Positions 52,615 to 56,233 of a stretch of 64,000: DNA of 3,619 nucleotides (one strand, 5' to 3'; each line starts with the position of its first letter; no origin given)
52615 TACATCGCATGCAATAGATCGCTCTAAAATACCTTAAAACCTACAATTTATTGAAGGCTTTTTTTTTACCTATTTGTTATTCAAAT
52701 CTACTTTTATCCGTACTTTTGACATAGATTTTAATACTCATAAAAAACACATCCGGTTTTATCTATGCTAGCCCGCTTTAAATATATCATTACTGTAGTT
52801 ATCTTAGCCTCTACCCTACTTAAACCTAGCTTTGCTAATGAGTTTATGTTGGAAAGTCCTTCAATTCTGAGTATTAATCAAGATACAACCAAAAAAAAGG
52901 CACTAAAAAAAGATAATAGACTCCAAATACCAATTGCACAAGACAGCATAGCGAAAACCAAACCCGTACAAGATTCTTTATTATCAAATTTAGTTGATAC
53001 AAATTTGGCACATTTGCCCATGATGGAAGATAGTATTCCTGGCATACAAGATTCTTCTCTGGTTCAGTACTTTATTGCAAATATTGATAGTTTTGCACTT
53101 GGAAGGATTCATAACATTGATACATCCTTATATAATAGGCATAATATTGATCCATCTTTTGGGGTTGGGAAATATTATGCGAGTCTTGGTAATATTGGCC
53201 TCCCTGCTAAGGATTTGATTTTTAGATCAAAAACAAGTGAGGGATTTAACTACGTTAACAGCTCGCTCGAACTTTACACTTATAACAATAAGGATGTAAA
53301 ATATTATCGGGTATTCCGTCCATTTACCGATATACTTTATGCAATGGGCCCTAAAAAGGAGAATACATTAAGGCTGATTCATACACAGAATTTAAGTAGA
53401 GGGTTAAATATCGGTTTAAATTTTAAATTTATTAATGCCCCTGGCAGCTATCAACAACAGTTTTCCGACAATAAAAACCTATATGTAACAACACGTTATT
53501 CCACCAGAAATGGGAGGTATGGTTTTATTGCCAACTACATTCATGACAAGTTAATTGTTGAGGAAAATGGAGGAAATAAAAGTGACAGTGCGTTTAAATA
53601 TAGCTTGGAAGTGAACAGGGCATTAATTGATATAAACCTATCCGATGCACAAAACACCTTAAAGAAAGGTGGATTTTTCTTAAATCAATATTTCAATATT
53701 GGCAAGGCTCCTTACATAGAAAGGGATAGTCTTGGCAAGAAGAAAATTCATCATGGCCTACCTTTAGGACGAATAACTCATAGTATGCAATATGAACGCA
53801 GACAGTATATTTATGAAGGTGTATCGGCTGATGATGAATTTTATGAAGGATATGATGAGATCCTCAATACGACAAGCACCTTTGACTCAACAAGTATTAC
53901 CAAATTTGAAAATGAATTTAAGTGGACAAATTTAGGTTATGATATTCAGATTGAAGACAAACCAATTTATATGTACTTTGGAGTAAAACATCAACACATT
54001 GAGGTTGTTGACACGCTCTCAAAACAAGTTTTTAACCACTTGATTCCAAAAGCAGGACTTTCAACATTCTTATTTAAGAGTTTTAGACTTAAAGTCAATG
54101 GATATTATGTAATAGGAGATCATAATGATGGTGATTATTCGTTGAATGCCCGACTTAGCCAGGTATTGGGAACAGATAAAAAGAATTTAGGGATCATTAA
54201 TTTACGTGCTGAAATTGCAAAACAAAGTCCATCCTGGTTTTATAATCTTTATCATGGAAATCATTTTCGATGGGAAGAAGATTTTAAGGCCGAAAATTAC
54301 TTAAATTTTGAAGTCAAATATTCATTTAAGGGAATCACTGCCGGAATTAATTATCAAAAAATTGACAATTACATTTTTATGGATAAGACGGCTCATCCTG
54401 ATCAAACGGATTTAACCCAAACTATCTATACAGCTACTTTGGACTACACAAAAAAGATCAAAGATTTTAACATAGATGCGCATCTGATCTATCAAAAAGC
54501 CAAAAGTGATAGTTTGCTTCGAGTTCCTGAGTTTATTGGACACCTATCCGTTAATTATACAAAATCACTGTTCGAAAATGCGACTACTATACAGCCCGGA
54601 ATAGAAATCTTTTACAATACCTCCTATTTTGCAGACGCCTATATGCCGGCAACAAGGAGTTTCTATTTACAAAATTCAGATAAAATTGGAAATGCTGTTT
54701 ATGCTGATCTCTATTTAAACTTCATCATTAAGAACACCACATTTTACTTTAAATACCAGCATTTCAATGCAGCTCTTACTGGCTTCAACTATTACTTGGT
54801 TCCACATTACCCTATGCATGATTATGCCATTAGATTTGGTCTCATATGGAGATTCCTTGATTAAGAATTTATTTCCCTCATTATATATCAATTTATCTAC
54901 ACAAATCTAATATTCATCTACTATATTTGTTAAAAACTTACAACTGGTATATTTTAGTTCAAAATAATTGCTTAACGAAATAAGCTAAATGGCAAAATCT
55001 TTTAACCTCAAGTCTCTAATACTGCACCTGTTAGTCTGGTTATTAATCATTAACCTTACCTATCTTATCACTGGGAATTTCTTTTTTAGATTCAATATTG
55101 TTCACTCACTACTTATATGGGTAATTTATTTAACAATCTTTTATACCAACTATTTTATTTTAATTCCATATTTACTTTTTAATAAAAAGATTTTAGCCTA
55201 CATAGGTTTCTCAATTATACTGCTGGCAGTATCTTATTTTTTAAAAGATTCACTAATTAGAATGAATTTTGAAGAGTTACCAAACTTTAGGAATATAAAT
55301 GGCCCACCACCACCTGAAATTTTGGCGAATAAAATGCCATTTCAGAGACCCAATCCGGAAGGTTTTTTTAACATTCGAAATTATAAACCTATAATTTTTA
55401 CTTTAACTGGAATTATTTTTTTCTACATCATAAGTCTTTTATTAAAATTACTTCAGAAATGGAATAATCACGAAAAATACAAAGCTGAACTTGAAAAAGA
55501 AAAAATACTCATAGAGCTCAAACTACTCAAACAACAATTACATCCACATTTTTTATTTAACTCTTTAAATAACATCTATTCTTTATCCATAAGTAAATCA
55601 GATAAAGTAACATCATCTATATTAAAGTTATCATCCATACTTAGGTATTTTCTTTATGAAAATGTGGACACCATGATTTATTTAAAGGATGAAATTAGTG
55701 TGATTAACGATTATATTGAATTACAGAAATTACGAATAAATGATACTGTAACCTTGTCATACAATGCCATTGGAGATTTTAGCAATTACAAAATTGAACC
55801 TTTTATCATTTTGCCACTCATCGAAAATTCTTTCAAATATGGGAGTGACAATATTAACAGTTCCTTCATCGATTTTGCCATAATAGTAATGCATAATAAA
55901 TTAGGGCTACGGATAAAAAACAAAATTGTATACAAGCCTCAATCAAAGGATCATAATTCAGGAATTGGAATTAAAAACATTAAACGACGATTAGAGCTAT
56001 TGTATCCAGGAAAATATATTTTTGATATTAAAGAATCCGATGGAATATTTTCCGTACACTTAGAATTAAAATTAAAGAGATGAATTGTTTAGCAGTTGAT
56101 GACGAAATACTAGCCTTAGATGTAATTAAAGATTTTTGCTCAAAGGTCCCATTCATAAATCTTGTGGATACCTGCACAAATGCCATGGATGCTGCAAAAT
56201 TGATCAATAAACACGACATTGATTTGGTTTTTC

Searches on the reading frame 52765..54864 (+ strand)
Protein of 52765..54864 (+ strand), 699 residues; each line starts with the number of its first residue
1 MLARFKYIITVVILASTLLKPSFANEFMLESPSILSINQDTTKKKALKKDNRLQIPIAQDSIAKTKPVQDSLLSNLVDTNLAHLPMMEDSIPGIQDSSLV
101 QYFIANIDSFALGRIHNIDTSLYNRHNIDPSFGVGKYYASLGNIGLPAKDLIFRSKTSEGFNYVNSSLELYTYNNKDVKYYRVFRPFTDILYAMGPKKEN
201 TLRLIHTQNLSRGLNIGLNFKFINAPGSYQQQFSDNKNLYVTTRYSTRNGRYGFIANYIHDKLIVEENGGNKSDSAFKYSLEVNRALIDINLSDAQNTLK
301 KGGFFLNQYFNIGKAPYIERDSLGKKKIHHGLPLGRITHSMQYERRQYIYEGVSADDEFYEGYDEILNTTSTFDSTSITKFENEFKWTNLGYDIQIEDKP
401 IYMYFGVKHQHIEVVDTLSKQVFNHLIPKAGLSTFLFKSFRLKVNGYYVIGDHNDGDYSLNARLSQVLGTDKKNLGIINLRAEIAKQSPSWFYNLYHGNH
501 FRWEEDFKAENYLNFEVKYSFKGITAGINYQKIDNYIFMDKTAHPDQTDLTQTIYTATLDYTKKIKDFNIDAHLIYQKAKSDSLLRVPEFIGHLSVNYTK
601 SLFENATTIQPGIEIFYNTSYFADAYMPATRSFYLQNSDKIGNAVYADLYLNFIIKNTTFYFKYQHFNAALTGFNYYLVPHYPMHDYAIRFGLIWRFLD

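Call 55: search_protein_families(library=pfam, proteins=[window:52765-54864:+], max_evalue=0.00001)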
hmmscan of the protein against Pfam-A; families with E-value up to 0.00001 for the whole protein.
window:52765-54864:+ (699 aa): 1 family
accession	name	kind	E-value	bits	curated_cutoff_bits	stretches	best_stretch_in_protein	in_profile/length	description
PF14121.12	Porin_10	-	4.3e-109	366.4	27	1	115-698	16-596/597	Putative porin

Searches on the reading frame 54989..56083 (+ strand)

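Call 55: search_protein_families(library=pfam, proteins=[window:54989-56083:+], max_evalue=0.00001)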
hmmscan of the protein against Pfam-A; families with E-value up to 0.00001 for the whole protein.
window:54989-56083:+ (364 aa): 1 family
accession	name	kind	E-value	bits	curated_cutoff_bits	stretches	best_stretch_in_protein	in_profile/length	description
PF06580.19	His_kinase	-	2.6e-23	82.5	25.2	1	176-253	2-80/81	Histidine kinase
